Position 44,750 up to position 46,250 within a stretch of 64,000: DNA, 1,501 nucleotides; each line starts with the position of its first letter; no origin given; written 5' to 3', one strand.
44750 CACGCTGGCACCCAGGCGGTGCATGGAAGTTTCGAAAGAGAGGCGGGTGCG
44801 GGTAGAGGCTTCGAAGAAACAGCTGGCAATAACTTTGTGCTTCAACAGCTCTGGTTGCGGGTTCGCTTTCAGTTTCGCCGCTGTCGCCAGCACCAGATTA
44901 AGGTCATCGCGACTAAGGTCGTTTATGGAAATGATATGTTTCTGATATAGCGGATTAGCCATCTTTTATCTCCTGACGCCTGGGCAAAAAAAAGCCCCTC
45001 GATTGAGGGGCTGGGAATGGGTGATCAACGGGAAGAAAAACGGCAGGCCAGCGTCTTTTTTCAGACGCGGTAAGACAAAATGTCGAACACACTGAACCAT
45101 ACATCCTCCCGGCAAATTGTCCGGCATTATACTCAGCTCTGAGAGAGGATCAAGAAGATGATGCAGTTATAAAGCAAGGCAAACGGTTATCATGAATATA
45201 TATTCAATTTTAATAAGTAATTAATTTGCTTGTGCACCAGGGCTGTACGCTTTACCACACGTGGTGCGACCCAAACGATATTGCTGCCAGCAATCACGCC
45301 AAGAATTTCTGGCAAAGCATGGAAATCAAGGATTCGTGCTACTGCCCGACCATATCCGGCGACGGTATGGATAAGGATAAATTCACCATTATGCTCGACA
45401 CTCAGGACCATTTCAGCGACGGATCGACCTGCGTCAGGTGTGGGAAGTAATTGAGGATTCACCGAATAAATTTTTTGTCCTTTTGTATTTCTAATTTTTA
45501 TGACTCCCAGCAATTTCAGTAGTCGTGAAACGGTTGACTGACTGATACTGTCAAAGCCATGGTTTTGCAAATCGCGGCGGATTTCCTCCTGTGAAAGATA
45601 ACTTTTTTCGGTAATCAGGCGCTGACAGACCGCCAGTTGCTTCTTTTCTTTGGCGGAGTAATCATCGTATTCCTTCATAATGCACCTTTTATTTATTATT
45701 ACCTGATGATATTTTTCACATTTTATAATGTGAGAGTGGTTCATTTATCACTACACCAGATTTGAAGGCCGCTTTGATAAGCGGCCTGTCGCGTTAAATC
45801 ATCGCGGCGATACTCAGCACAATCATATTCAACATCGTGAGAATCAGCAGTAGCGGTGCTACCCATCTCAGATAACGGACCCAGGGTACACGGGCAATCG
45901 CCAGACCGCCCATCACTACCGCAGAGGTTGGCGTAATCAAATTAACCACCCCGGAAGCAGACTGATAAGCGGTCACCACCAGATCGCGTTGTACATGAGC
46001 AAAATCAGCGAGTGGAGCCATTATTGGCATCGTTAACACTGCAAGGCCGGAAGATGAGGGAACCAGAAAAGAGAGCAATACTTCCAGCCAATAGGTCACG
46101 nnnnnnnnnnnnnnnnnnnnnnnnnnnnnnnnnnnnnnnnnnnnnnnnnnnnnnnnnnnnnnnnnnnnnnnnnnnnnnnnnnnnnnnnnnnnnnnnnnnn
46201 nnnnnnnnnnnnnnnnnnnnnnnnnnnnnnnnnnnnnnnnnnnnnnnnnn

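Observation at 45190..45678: Additional ArgR-family regulator encoded beside ARG-box-controlled argI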

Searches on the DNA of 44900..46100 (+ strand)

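Call 4: search_dna_similar(query=window:44900-46100:+, collection=ecoli_genomes, mode=near, max_rows=15)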
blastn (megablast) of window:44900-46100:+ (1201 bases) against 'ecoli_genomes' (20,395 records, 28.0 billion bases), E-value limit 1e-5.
Records with a match: 5424; places in all: 5425; records where one place covers at least 80% of the query: 596.
Genomes with a match: 5424 of 5426; with a place that covers at least 80% of the query: 596. Places per genome that has any: lowest 1, median 1, highest 2. On chromosomes: 5422 places; on plasmids: 3.
Best place of each record, by identity: >=99% 2348; 95-99% 1641; 90-95% 1435.
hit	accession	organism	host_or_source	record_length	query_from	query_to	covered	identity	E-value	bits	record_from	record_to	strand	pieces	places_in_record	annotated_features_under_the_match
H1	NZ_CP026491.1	Escherichia coli strain HS13-1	Homo sapiens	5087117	1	1201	100%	100.0%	0e+0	2218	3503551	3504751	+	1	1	arginine repressor | YfcC family protein | pyrL: pyr operon leader peptide | pyrB: aspartate carbamoyltransferase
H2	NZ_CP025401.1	Escherichia coli strain MS8345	Homo sapiens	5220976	1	1201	100%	100.0%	0e+0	2218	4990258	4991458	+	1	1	arginine repressor | YfcC family protein | pyrL: pyr operon leader peptide | pyrB: aspartate carbamoyltransferase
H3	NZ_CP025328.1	Escherichia coli strain ExPEC XM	Duck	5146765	1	1201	100%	100.0%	0e+0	2218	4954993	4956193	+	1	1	arginine repressor | YfcC family protein | pyrL: pyr operon leader peptide | pyrB: aspartate carbamoyltransferase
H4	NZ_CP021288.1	Escherichia coli strain PA45B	Homo sapiens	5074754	1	1201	100%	100.0%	0e+0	2218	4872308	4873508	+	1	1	arginine repressor | YfcC family protein | pyrL: pyr operon leader peptide | pyrB: aspartate carbamoyltransferase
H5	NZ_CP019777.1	Escherichia coli NU14 strain NU14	Homo sapiens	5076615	1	1201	100%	100.0%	0e+0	2218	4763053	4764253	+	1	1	arginine repressor | YfcC family protein | pyrL: pyr operon leader peptide | pyrB: aspartate carbamoyltransferase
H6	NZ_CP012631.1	Escherichia coli strain SF-173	Homo sapiens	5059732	1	1201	100%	100.0%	0e+0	2218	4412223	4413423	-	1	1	arginine repressor | YfcC family protein | pyrL: pyr operon leader peptide | pyrB: aspartate carbamoyltransferase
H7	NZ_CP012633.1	Escherichia coli strain SF-166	Homo sapiens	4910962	1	1201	100%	100.0%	0e+0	2218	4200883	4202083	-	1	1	arginine repressor | YfcC family protein | pyrL: pyr operon leader peptide | pyrB: aspartate carbamoyltransferase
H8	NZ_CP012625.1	Escherichia coli strain SF-468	Homo sapiens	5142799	1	1201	100%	100.0%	0e+0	2218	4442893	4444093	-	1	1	arginine repressor | YfcC family protein | pyrL: pyr operon leader peptide | pyrB: aspartate carbamoyltransferase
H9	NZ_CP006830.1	Escherichia coli APEC O18 strain APEC O18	chicken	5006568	1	1201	100%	100.0%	0e+0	2218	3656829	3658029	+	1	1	arginine repressor | YfcC family protein | pyrL: pyr operon leader peptide | pyrB: aspartate carbamoyltransferase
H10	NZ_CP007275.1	Escherichia coli strain O18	-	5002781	1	1201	100%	100.0%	0e+0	2218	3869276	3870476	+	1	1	arginine repressor | YfcC family protein | pyrL: pyr operon leader peptide | pyrB: aspartate carbamoyltransferase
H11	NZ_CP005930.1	Escherichia coli APEC IMT5155 strain APEC IMT5155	chicken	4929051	1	1201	100%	100.0%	0e+0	2218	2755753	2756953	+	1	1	arginine repressor | YfcC family protein | pyrL: pyr operon leader peptide | pyrB: aspartate carbamoyltransferase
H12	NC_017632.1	Escherichia coli UM146 strain UM146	-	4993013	1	1201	100%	100.0%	0e+0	2218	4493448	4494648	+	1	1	arginine repressor | YfcC family protein | pyrL: pyr operon leader peptide | pyrB: aspartate carbamoyltransferase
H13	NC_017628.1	Escherichia coli IHE3034 strain IHE3034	-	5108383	1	1201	100%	100.0%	0e+0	2218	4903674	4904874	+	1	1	arginine repressor | YfcC family protein | pyrL: pyr operon leader peptide | pyrB: aspartate carbamoyltransferase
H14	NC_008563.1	Escherichia coli APEC O1 strain APEC O1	lesion site (lung) of a dead turkey ...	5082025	1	1201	100%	100.0%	0e+0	2218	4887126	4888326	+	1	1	arginine repressor | YfcC family protein | pyrL: pyr operon leader peptide | pyrB: aspartate carbamoyltransferase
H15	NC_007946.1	Escherichia coli UTI89 strain UTI89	-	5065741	1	1201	100%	100.0%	0e+0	2218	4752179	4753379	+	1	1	arginine repressor | YfcC family protein | pyrL: pyr operon leader peptide | pyrB: aspartate carbamoyltransferase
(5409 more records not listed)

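Call 5: get_annotated_region(hit=H15, flank=9000)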
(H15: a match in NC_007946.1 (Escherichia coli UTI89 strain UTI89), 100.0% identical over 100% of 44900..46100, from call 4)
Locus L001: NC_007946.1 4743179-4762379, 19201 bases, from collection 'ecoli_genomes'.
description: Escherichia coli UTI89, complete sequence
organism: Escherichia coli UTI89 strain UTI89 (NCBI taxid 364106)
replicon: chromosome; assembly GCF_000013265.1
host: -; source: -; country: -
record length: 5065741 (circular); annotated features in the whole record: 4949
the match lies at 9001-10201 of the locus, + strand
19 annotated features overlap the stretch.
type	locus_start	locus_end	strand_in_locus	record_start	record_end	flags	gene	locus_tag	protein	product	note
CDS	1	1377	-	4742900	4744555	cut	treC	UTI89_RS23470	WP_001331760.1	alpha,alpha-phosphotrehalase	-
CDS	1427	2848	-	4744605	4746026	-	treB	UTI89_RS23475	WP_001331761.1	PTS trehalose transporter subunit IIBC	-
CDS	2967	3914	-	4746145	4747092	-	treR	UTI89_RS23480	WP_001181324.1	trehalose operon repressor TreR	-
CDS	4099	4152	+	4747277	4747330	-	mgtL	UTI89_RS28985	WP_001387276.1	mgtA regulatory leader peptide MgtL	-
CDS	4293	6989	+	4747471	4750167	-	mgtA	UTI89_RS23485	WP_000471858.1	magnesium-translocating P-type ATPase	-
CDS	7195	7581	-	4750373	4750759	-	ridA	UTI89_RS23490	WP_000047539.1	2-iminobutanoate/2-iminopropanoate deaminase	-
CDS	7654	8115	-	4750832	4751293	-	pyrI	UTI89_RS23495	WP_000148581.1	aspartate carbamoyltransferase regulatory subunit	-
CDS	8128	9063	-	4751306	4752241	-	pyrB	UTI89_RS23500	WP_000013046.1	aspartate carbamoyltransferase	-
CDS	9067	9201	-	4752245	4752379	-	pyrL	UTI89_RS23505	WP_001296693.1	pyr operon leader peptide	-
CDS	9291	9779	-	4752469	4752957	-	-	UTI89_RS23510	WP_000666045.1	arginine repressor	-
CDS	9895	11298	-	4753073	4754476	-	-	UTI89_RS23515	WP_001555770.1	YfcC family protein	-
CDS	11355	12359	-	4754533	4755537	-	argF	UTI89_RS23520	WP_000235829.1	ornithine carbamoyltransferase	-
CDS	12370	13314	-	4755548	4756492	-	arcC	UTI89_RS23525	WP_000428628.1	carbamate kinase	-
CDS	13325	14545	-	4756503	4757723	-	arcA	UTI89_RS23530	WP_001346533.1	arginine deiminase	-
CDS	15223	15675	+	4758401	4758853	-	-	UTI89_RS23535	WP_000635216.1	YhcH/YjgK/YiaL family protein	-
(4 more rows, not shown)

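Call 86: search_dna_similar(query=window:45190-45678:+, collection=ecoli_genomes, mode=near, max_rows=12, rows=spread)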
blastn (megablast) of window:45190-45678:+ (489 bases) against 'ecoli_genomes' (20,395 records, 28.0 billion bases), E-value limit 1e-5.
Records with a match: 596; places in all: 597; records where one place covers at least 80% of the query: 596.
Genomes with a match: 596 of 5426; with a place that covers at least 80% of the query: 596. Places per genome that has any: lowest 1, median 1, highest 2. On chromosomes: 597 places; on plasmids: 0.
Best place of each record, by identity: >=99% 596.
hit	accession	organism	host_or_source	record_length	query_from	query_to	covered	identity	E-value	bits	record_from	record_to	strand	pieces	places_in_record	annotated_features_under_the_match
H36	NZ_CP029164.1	Escherichia coli strain 104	chicken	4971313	1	489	100%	100.0%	0e+0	904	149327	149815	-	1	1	arginine repressor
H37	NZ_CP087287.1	Escherichia coli strain APEC 16-1068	chicken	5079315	1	489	100%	100.0%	0e+0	904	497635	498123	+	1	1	arginine repressor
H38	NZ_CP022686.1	Escherichia coli Nissle 1917 strain Nissle 1917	Homo sapiens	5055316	1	489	100%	99.8%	0e+0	898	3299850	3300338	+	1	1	arginine repressor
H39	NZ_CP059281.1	Escherichia coli strain C9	water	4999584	1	489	100%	99.8%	0e+0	898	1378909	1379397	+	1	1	arginine repressor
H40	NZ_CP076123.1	Escherichia coli strain F11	Homo sapiens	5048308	1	489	100%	99.8%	0e+0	898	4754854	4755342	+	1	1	arginine repressor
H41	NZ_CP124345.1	Escherichia coli strain AVS0530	wastewater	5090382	1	489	100%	99.8%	0e+0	898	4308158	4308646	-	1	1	arginine repressor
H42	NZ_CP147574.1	Escherichia coli strain GN03590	Homo sapiens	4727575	1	489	100%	99.8%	0e+0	898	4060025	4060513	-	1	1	arginine repressor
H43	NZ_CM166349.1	Escherichia coli strain CH4794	Homo sapiens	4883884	1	489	100%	99.8%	0e+0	898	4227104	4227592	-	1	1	arginine repressor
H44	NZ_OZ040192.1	Escherichia coli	-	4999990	1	489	100%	99.8%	0e+0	898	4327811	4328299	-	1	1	arginine repressor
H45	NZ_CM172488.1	Escherichia coli strain E5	donkey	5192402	1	489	100%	99.8%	0e+0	898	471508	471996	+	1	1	arginine repressor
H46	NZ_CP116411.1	Escherichia coli strain HH45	Pre-treated sample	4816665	1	489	100%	99.6%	0e+0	893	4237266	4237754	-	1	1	arginine repressor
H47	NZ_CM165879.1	Escherichia coli strain N64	Homo sapiens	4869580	1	489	100%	99.2%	0e+0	881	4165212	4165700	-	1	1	arginine repressor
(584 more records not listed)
